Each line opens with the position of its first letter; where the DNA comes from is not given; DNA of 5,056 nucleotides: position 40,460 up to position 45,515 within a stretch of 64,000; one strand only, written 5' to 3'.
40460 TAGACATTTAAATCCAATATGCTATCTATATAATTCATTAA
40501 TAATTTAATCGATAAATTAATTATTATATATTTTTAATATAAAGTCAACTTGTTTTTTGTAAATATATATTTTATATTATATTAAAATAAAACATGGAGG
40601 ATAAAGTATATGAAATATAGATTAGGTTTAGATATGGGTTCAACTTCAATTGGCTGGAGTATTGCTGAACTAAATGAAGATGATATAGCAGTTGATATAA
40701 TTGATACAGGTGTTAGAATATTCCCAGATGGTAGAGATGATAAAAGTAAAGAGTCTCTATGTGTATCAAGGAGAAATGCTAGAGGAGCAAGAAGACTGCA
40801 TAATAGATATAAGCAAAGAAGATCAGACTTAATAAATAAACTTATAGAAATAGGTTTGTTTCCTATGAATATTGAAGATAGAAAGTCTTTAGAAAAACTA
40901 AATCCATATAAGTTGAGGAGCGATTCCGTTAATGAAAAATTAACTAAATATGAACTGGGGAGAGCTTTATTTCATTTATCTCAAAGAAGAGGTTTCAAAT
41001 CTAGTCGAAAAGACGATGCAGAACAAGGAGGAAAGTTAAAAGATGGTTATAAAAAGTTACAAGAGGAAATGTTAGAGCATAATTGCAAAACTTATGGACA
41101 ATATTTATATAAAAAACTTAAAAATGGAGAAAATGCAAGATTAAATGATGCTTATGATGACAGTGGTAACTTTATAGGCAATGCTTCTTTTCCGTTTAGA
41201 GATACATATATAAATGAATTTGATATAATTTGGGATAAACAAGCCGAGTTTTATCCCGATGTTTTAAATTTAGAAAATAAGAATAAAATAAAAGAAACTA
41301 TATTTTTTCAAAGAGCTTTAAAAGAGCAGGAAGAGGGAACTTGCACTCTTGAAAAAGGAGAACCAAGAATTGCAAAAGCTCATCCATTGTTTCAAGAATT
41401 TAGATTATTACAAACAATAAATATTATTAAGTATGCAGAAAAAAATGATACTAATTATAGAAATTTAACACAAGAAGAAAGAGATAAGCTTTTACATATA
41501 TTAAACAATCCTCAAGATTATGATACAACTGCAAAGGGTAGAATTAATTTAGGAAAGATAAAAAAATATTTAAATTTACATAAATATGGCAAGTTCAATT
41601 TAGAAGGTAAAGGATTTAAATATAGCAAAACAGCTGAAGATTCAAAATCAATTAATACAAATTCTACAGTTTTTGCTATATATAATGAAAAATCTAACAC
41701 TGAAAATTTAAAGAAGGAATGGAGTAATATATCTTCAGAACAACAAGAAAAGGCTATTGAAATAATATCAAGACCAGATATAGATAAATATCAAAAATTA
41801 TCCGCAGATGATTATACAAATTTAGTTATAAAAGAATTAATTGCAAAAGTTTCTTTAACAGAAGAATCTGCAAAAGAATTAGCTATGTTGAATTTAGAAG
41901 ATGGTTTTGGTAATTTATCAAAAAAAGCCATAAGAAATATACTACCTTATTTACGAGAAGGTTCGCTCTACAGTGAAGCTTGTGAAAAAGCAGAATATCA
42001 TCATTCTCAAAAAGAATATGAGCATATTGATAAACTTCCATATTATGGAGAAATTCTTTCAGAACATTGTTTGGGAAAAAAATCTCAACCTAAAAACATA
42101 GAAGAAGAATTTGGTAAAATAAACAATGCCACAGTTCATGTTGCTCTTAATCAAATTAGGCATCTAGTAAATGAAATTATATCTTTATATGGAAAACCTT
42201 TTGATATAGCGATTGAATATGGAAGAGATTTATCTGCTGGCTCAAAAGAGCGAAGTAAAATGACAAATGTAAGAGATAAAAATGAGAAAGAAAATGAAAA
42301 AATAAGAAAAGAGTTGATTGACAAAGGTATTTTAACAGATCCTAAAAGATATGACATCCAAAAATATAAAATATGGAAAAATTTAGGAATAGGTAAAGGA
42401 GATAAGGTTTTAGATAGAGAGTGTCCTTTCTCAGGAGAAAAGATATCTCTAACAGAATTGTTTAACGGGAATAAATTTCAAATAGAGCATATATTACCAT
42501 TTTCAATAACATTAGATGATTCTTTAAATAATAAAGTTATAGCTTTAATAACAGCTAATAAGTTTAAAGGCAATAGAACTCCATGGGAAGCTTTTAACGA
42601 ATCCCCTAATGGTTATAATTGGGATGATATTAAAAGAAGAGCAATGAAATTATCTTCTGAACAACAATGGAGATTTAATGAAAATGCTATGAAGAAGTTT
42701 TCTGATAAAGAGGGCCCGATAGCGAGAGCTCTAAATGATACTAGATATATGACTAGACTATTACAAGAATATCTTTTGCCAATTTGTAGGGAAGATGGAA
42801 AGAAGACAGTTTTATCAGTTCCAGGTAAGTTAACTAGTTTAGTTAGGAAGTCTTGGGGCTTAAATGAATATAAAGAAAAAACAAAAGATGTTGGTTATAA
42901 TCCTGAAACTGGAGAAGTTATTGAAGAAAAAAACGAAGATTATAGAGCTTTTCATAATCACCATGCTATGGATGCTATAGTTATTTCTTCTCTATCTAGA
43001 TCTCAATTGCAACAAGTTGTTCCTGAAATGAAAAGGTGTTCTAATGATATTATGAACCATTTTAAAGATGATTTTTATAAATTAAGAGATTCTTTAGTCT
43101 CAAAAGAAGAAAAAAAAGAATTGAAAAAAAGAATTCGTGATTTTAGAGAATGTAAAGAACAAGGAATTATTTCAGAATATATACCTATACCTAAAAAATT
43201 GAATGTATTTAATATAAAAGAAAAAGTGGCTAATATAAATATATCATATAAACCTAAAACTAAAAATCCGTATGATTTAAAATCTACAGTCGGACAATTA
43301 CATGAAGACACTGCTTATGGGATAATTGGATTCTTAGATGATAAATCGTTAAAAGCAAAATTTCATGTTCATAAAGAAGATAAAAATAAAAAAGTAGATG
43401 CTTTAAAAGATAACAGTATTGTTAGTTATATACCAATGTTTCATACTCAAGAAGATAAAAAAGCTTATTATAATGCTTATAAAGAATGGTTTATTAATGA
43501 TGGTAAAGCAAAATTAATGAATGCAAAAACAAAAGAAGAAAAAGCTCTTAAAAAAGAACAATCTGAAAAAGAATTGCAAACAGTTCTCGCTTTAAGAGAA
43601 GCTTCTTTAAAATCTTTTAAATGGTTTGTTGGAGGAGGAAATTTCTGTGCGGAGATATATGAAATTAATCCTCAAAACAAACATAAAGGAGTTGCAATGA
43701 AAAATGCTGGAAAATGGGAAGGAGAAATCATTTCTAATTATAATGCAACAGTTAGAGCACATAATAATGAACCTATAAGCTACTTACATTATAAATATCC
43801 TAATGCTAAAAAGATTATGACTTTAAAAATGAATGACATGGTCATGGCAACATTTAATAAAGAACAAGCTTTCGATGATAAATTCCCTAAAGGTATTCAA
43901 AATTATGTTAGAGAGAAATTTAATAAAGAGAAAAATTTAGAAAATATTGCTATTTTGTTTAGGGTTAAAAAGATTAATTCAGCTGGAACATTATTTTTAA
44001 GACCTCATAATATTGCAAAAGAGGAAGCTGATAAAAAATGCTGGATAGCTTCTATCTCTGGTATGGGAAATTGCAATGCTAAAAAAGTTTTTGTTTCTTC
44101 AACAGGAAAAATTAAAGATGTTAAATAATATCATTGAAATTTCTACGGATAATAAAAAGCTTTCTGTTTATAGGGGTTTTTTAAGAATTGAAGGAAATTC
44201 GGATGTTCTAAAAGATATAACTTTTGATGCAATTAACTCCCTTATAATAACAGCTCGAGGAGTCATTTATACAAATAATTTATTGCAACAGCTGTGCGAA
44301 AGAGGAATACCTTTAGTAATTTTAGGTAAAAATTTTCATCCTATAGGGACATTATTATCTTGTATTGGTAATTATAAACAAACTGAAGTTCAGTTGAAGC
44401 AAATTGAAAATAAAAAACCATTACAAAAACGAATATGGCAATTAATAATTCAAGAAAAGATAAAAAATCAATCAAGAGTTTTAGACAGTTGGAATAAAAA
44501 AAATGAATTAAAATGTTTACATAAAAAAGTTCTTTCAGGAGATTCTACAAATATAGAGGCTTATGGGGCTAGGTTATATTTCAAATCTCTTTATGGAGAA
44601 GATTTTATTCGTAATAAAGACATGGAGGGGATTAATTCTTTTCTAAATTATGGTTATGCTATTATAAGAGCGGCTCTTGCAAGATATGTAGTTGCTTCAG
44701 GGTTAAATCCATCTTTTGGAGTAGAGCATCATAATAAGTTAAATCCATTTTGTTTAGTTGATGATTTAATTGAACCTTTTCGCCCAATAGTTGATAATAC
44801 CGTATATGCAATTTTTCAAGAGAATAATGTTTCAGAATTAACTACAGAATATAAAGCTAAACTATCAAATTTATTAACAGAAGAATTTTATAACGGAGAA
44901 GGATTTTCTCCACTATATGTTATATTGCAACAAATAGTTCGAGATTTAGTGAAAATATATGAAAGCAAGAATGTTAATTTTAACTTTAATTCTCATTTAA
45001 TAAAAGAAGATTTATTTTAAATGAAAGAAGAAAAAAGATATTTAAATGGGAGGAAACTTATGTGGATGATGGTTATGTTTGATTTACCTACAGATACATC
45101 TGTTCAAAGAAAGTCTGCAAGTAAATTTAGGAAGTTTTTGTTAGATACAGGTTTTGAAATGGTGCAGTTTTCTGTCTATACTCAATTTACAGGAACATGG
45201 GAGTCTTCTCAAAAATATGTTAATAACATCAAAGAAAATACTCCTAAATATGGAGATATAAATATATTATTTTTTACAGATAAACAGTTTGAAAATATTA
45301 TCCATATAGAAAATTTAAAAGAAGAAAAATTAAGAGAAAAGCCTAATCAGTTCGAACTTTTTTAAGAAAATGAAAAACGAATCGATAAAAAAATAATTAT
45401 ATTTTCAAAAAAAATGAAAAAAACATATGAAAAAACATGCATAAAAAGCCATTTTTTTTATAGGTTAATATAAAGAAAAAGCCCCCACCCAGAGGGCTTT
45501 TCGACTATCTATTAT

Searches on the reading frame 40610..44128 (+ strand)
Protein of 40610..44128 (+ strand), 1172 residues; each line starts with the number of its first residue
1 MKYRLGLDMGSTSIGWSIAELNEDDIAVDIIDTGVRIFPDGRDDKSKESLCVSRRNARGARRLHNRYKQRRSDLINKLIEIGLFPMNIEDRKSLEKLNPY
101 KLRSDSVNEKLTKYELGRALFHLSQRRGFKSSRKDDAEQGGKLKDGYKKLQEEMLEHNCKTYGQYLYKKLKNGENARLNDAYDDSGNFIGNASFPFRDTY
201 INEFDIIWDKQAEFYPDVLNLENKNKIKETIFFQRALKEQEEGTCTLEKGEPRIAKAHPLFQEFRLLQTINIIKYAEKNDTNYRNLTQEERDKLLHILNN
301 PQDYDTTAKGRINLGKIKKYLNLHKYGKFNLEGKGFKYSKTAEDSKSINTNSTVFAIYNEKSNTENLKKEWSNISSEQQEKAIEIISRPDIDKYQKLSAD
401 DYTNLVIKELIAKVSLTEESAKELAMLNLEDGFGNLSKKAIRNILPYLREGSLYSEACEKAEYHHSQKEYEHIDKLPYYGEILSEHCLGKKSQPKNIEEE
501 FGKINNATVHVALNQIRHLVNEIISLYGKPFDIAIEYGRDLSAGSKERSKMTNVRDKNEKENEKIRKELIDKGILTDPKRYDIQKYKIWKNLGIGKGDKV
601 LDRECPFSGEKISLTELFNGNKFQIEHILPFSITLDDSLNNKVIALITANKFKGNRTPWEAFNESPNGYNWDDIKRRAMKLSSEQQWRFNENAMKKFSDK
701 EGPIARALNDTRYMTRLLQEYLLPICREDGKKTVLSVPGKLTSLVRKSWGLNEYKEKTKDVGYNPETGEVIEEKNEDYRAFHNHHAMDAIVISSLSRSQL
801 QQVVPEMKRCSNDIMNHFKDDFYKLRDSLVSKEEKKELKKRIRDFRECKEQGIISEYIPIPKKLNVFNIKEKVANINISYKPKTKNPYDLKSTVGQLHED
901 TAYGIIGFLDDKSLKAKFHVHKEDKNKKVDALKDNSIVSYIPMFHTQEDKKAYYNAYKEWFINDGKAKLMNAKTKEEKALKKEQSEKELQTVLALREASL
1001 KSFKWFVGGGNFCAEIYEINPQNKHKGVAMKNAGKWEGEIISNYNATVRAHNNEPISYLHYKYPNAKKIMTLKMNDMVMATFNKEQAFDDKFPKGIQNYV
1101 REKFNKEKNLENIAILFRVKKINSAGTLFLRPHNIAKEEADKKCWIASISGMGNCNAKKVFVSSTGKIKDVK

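Call 5: search_protein_families(library=pfam, proteins=[window:40610-44128:+])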
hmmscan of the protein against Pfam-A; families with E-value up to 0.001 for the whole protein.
window:40610-44128:+ (1172 aa): 3 families
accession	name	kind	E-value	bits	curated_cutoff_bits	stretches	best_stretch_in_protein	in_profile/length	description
PF13395.12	HNH_4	-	7.3e-21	74.3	22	1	605-659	1-54/54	HNH endonuclease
PF18541.7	RuvC_III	-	3.9e-19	69.8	26.2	1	700-860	3-172/179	RuvC endonuclease subdomain 3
PF18470.6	Cas9_a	-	3.5e-17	63.2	26.9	1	241-445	6-192/221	Cas9 alpha-helical lobe domain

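Call 12: find_homologous_proteins(query=window:40610-44128:+, max_evalue=1e-20)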
Query window:40610-44128:+ (1172 aa): 3296 proteins with E <= 1e-20 among 8000 candidates; the best 120 are listed.
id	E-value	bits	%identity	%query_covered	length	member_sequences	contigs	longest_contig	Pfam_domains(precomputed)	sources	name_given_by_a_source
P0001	0.0e+0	2652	100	100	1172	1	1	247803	PF13395.13,PF18470.7,PF18541.8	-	-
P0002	0.0e+0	1483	59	100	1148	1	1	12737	PF13395.13,PF18470.7,PF18541.8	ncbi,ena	-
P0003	0.0e+0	1420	59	100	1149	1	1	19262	PF13395.13,PF18470.7,PF18541.8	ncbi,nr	ncbi:MAG: type II CRISPR RNA-guided endonuclease Cas9 [Alphaproteobacteria bacterium]|nr:type II CRI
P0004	0.0e+0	1353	55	100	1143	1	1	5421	PF13395.13,PF18470.7,PF18541.8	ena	-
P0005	0.0e+0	1336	54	100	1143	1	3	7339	PF13395.13,PF18470.7,PF18541.8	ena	-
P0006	0.0e+0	1327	54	100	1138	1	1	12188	PF13395.13,PF18470.7,PF18541.8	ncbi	-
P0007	0.0e+0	1325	53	100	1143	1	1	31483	PF13395.13,PF18470.7,PF18541.8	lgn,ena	-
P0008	0.0e+0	1321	54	100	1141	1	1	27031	PF13395.13,PF18470.7,PF18541.8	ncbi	-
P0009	0.0e+0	1319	54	100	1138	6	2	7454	PF13395.13,PF18470.7,PF18541.8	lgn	-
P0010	0.0e+0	1313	54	100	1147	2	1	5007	PF13395.13,PF18470.7,PF18541.8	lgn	-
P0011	0.0e+0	1311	54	100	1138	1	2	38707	PF13395.13,PF18470.7,PF18541.8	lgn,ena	-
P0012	0.0e+0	1308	54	100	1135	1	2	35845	PF13395.13,PF18470.7,PF18541.8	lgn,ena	-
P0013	0.0e+0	1306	54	100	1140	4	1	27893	PF13395.13,PF18470.7,PF18541.8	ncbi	-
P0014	0.0e+0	1304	53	100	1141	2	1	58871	PF13395.13,PF18470.7,PF18541.8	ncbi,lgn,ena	-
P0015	0.0e+0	1303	53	100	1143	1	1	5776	PF13395.13,PF18470.7,PF18541.8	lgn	-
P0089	2.6e-208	713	39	100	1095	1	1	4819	PF13395.13,PF18470.7,PF18541.8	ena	-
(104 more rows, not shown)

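Call 14: find_related_loci(query=A1, collection=genome_contigs, flank=6000)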
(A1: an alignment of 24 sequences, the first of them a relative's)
Query A1 (1172 aa) in genome_contigs; peptide patterns used: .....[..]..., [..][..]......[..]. (x = any residue, [..] = any of these).
289 stretches matched a pattern; 270 encode a relative of the query (tblastn E <= 1e-3); the best 80 are kept; 80 distinct loci.
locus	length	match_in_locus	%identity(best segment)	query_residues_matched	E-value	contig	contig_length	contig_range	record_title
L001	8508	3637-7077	59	1-1171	0e+0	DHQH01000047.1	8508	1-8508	MAG TPA_asm: Alphaproteobacteria bacterium UBA5343 UBA5343_contig_330, whole genome shotgun sequence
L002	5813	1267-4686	54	1-1172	0e+0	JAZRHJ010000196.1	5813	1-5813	MAG: Alphaproteobacteria bacterium isolate T1900045482_YK20190176.MAGScoT_cleanbin_000025 SGB_7325_k141_1000654, whole g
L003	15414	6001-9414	54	1-1172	0e+0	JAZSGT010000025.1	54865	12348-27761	MAG: Alphaproteobacteria bacterium isolate T1900044577_TS20190043.MAGScoT_cleanbin_000024 SGB_515_k141_2064695, whole ge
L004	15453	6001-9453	51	1-1172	0e+0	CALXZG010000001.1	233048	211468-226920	MAG: uncultured Alphaproteobacteria bacterium isolate BRZ_KG__bin33 genome assembly, contig: BRZ_KG__NODE_17_length_2330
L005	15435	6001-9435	52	1-1168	0e+0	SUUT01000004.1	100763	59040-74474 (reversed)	MAG: Alphaproteobacteria bacterium isolate SIG53 NODE_5050_length_100763_cov_11.725834, whole genome shotgun sequence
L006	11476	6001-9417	52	1-1172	0e+0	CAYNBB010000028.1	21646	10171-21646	MAG TPA_asm: uncultured Azospirillaceae bacterium isolate SRP225648_co1_885 genome assembly, contig: NODE_5695_length_21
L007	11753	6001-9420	52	1-1171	0e+0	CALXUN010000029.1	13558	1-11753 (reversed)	MAG: uncultured Alphaproteobacteria bacterium isolate BRZ_FB__bin86 genome assembly, contig: BRZ_FB__NODE_5916_length_13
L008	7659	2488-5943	52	1-1168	0e+0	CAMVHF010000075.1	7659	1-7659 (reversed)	MAG TPA_asm: uncultured Alphaproteobacteria bacterium isolate SRR8387716_bin.37_metaWRAP_v1.3_MAG genome assembly, conti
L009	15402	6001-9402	52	1-1170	0e+0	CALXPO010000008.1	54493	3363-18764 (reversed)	MAG: uncultured Alphaproteobacteria bacterium isolate E30__bin94 genome assembly, contig: E30__k127_1693034, whole genom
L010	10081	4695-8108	53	1-1172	0e+0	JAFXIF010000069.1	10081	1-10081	MAG: Alphaproteobacteria bacterium isolate RGIG6438 Sheep_Rectum.Co__c3431936, whole genome shotgun sequence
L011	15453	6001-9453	48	1-1172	0e+0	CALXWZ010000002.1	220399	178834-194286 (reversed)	MAG: uncultured Alphaproteobacteria bacterium isolate BRZ_CI__bin89 genome assembly, contig: BRZ_CI__NODE_41_length_2203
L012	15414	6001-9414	52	1-1169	0e+0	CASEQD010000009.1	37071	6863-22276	uncultured proteobacterium isolate A106_L4_349349_idba_bin.46 genome assembly, contig: A106_L4_349349_idba_bin.46.fa_sca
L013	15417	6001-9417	49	1-1168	0e+0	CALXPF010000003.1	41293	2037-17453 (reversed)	MAG: uncultured Alphaproteobacteria bacterium isolate BRZ_FB__bin41 genome assembly, contig: BRZ_FB__NODE_1245_length_41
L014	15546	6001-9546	43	1-1171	0e+0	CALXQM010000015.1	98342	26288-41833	MAG: uncultured Alphaproteobacteria bacterium isolate E19__bin58 genome assembly, contig: E19__k127_381776, whole genome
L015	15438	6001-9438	52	1-1171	0e+0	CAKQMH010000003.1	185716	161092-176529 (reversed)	MAG: uncultured Alphaproteobacteria bacterium isolate REFINED_METABAT215_TOP10_CONTIGS_1500_ASSEMBLY_K77_MERGED__Hadza_M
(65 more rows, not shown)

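Call 52: search_solved_structures(query=window:40610-44128:+, max_evalue=0.00001)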
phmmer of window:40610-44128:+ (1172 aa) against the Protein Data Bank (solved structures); distinct sequences matched with E-value up to 0.00001: 45.
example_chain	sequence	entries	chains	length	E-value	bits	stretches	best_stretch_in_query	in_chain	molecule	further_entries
9ar4_A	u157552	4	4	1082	1.3e-61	212.1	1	1-758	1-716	CRISPR-associated endonuclease Cas9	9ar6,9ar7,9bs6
8ja0_A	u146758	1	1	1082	1.5e-60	208.6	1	2-755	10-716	CRISPR-associated endonuclease Cas9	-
6kc8_A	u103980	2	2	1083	1.5e-60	208.6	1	2-755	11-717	CRISPR-associated endonuclease Cas9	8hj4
6jdq_A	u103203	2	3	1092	1.7e-60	208.4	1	2-755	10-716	CRISPR-associated endonuclease Cas9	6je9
8jtj_A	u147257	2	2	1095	1e-59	205.8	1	1-758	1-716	CRISPR-associated endonuclease Cas9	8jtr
8uza_A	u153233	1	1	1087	1.8e-59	205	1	1-758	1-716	CRISPR-associated endonuclease Cas9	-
6jdv_A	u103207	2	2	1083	3.5e-59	204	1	2-755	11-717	CRISPR-associated endonuclease Cas9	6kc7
8uzb_A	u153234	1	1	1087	5.5e-59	203.4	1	1-758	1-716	CRISPR-associated endonuclease Cas9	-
6je4_A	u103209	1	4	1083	3.5e-58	200.7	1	2-755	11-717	CRISPR-associated endonuclease Cas9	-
21dz_A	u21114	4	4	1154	5.6e-58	200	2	235-754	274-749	CRISPR-associated endonuclease Cas9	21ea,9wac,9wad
6je3_A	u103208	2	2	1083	1.5e-57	198.6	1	2-755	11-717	CRISPR-associated endonuclease Cas9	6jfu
8hnt_A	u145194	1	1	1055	5e-53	183.6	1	2-757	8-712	CRISPR-associated endonuclease Cas9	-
8hnw_A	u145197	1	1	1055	1.2e-51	179.1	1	2-757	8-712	CRISPR-associated endonuclease Cas9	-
8hnv_A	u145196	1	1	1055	1.2e-50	175.8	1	2-757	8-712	CRISPR-associated endonuclease Cas9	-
8x5v_A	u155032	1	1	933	1.5e-36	129.1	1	1-538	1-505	BlCas9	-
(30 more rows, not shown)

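Call 53: search_protein_families(library=ncbifam, proteins=[window:40610-44128:+])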
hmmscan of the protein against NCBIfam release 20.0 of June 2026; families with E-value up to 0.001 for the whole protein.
window:40610-44128:+ (1172 aa): 2 families
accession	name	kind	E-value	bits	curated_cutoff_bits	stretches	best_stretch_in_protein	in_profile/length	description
TIGR01865.2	cas_Csn1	equivalog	4.1e-173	578.3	100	1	3-1167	1-1070/1070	type II CRISPR RNA-guided endonuclease Cas9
NF049971.1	CRISPR_Cas9d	exception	1.2e-23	83.7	375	1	378-991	330-923/986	type II CRISPR RNA-guided endonuclease Cas9d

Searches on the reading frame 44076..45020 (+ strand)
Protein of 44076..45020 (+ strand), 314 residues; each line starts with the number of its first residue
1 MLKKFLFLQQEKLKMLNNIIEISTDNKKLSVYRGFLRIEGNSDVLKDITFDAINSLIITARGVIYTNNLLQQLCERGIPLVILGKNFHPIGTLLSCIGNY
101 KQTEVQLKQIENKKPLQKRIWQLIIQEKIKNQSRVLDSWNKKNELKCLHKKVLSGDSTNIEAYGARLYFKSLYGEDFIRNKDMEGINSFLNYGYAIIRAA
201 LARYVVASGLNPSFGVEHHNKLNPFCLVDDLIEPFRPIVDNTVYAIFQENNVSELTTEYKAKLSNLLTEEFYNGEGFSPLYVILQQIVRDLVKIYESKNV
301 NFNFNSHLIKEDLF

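Call 5: search_protein_families(library=pfam, proteins=[window:44076-45020:+])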
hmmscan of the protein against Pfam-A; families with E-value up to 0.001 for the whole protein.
window:44076-45020:+ (314 aa): 1 family
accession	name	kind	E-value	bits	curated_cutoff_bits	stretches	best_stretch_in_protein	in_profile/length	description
PF01867.21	Cas_Cas1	-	1.6e-27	96.8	22.3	1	22-270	3-272/283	CRISPR associated protein Cas1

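Call 53: search_protein_families(library=ncbifam, proteins=[window:44076-45020:+])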
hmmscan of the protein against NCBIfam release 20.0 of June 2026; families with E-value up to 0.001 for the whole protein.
window:44076-45020:+ (314 aa): 8 families
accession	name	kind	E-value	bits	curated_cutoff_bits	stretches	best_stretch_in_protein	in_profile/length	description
TIGR03639.1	cas1_NMENI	exception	8.9e-75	251.5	120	1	19-291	3-277/278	type II CRISPR-associated endonuclease Cas1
TIGR00287.1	cas1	equivalog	1e-26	93.8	71.7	1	23-257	5-264/327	CRISPR-associated endonuclease Cas1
NF049935.1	cas4g_cas1g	exception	2.5e-16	59.3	560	1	19-259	216-480/546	CRISPR-associated endonuclease Cas4g/Cas1g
TIGR04329.1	cas1_PREFRAN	exception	3e-15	56.1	300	1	19-254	8-257/317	type V CRISPR-associated endonuclease Cas1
TIGR04093.1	cas1_CYANO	exception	4.8e-13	48.7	385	1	42-252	29-261/334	type I-D CRISPR-associated endonuclease Cas1d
TIGR03640.1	cas1_DVULG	exception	3e-10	39.8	385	1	183-263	197-278/340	type I-C CRISPR-associated endonuclease Cas1c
TIGR03641.1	cas1_HMARI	exception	2e-07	30.6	304.1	1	41-259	22-258/324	type I-B CRISPR-associated endonuclease Cas1b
TIGR03983.1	cas1_MYXAN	equivalog_domain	9.9e-06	24.7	358.05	1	184-245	204-266/347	type I-MYXAN CRISPR-associated endonuclease Cas1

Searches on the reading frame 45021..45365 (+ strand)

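Call 5: search_protein_families(library=pfam, proteins=[window:45021-45365:+])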
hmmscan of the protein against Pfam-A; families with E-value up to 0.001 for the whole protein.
window:45021-45365:+ (114 aa): 2 families
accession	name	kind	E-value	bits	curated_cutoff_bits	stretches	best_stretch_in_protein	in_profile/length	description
PF09827.14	CRISPR_Cas2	-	1.3e-15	57.8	23.8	1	14-92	1-73/74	CRISPR associated protein Cas2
PF20803.2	PaaX_M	-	9.3e-05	22.9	24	1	14-55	7-45/83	PaaX protein central Cas2-like domain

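Call 53: search_protein_families(library=ncbifam, proteins=[window:45021-45365:+])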
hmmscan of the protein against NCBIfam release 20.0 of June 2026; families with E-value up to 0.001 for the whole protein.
window:45021-45365:+ (114 aa): 1 family
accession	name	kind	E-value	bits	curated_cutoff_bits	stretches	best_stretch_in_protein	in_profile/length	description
TIGR01573.1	cas2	equivalog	1.2e-21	76.8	24.5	1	14-106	1-90/96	CRISPR-associated endonuclease Cas2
